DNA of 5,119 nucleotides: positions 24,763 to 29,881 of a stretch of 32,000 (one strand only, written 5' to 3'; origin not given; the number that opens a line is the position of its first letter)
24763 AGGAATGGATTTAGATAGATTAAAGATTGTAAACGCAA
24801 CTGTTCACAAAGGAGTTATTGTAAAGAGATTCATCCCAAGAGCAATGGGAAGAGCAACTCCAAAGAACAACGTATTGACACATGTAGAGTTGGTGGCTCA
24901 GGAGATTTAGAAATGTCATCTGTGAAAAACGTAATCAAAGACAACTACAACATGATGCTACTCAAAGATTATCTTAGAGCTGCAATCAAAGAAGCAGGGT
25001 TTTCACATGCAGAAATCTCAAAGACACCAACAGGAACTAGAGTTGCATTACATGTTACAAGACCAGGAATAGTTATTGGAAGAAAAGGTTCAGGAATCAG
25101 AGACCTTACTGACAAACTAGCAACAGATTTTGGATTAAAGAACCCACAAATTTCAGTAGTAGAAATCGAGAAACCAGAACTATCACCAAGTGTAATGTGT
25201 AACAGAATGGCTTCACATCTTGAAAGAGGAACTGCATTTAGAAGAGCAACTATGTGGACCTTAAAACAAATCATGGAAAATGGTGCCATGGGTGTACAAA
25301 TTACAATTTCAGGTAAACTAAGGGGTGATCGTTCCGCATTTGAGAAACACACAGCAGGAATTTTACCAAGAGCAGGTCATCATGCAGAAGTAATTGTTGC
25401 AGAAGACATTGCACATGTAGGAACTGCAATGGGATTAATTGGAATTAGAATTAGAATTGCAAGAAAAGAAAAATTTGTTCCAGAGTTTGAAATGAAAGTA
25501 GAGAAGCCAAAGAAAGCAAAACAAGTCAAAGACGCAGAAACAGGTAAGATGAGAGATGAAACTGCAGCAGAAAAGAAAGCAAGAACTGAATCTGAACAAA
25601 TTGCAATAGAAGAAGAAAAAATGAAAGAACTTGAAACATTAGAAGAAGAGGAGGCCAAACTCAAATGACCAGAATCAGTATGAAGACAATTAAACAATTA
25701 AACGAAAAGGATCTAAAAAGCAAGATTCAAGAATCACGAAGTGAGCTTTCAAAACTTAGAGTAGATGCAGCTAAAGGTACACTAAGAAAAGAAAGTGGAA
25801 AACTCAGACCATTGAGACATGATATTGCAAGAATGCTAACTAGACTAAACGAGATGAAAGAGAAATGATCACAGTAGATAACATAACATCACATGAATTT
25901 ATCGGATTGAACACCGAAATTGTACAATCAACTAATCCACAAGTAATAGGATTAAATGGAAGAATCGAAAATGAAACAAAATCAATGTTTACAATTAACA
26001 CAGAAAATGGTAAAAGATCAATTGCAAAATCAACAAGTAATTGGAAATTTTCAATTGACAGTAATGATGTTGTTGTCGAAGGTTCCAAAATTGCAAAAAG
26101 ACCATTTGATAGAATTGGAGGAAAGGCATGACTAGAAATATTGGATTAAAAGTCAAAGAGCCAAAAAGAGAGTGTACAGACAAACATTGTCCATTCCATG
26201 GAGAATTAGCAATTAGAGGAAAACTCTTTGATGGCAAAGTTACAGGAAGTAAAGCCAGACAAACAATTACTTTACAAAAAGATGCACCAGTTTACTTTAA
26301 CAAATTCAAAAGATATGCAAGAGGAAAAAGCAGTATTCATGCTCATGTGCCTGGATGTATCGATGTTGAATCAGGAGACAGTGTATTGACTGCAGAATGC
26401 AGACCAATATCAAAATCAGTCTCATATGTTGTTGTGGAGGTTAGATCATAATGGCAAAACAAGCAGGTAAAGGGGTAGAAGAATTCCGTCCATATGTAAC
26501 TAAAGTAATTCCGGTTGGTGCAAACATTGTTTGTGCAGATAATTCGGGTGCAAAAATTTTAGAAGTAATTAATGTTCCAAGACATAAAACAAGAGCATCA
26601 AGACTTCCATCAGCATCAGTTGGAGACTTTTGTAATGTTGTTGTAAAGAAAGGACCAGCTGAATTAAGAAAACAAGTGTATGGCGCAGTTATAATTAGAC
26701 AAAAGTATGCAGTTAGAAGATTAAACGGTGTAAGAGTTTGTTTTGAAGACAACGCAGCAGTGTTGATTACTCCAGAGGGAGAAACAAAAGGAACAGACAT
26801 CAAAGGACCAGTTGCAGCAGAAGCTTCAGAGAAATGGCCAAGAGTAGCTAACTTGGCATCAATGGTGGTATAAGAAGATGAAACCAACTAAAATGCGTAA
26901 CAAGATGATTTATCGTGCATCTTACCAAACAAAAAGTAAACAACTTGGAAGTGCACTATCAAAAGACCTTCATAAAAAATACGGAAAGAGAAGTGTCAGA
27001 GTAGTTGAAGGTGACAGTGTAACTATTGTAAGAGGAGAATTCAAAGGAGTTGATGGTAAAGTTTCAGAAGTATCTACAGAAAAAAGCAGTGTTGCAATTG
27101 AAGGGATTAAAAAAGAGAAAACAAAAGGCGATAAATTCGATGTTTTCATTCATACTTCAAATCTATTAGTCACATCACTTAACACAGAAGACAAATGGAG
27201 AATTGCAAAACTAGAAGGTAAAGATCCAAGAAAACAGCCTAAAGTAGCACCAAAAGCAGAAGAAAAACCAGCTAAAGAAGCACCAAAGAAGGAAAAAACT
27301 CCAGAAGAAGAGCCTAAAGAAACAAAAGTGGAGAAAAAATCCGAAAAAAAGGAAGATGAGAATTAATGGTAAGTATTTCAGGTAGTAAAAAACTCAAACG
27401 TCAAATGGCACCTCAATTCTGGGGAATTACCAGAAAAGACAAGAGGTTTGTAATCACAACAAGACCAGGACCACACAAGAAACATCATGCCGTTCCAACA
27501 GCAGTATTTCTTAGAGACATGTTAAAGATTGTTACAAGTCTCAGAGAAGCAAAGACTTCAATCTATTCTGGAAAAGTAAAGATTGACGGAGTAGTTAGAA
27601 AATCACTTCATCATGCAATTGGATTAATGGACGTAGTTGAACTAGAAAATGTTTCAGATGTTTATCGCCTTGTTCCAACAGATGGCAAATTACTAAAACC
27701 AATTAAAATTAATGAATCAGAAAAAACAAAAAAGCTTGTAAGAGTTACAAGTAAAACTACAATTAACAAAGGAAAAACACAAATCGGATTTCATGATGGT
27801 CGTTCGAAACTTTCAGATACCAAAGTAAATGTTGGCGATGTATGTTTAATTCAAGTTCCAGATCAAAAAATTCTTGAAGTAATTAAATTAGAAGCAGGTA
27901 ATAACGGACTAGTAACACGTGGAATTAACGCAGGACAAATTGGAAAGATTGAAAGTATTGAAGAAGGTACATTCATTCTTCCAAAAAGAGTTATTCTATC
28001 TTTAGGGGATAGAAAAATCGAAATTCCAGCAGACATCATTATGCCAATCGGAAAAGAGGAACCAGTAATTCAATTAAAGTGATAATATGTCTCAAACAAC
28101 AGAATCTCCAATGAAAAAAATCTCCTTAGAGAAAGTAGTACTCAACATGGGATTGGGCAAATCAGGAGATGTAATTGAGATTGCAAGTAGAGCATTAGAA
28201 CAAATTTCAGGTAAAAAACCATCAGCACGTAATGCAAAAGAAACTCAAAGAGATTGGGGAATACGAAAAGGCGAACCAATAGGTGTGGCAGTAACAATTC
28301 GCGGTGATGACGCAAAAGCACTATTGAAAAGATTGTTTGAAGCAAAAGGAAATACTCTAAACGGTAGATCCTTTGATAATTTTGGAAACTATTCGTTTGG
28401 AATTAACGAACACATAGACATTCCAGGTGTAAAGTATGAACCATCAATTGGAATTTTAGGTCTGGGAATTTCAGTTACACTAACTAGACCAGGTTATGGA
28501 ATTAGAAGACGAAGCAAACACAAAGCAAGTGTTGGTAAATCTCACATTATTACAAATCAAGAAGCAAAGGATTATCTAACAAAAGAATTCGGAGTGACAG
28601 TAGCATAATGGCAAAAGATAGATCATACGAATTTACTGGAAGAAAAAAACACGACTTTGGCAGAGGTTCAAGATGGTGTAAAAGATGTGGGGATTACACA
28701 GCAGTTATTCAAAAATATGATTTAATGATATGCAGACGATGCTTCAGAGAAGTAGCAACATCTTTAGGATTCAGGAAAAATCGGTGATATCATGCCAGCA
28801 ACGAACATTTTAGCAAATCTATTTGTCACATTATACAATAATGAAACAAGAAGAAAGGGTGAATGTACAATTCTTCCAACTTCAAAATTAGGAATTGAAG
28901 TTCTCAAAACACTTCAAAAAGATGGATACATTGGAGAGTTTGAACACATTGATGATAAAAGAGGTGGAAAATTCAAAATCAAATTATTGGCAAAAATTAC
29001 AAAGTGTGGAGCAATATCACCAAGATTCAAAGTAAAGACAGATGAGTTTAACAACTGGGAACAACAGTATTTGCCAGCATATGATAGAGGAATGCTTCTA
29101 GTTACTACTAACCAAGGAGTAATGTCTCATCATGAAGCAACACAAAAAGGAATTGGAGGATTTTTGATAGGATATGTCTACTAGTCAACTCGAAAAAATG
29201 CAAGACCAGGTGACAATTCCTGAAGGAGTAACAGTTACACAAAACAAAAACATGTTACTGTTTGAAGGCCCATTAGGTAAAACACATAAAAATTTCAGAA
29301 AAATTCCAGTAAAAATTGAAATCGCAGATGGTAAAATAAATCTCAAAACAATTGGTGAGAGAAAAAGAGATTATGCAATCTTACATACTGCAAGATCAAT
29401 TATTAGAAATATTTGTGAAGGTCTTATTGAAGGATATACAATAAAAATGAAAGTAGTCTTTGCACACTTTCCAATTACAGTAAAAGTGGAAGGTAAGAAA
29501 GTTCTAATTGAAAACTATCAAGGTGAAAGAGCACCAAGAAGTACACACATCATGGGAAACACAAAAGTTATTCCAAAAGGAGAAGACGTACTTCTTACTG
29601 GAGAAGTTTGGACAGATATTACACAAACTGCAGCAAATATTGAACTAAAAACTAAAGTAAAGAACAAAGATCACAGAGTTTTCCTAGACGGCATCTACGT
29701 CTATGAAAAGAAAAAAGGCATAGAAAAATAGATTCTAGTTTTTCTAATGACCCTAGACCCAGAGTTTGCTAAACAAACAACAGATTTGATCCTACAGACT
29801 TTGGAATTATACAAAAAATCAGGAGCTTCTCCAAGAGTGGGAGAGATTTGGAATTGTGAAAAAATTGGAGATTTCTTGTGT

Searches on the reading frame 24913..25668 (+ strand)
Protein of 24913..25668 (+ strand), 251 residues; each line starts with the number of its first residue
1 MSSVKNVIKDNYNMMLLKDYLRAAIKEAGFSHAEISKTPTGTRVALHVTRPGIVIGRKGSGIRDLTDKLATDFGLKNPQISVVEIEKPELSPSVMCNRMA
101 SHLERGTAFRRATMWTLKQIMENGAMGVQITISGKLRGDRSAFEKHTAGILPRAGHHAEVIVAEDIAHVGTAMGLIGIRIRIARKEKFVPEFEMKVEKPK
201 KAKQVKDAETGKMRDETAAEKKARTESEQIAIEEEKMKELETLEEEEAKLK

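Call 75: search_protein_families(library=pfam, proteins=[window:24913-25668:+], max_evalue=0.00001)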
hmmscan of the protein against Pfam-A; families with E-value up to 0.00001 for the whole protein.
window:24913-25668:+ (251 aa): 2 families
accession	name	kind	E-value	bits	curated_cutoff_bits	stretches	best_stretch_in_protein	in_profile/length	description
PF00189.25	Ribosomal_S3_C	-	7.5e-21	74.9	34.1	1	99-182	1-83/83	Ribosomal protein S3, C-terminal domain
PF07650.23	KH_2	-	9.8e-14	51.4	22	1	19-90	4-78/78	KH domain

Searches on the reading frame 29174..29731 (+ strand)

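Call 75: search_protein_families(library=pfam, proteins=[window:29174-29731:+], max_evalue=0.00001)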
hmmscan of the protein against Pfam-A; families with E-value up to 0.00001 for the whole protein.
window:29174-29731:+ (185 aa): 1 family
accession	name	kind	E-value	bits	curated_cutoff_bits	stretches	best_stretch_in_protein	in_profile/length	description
PF00347.28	Ribosomal_L6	-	3.3e-16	60.3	27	2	99-173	1-80/80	Ribosomal protein L6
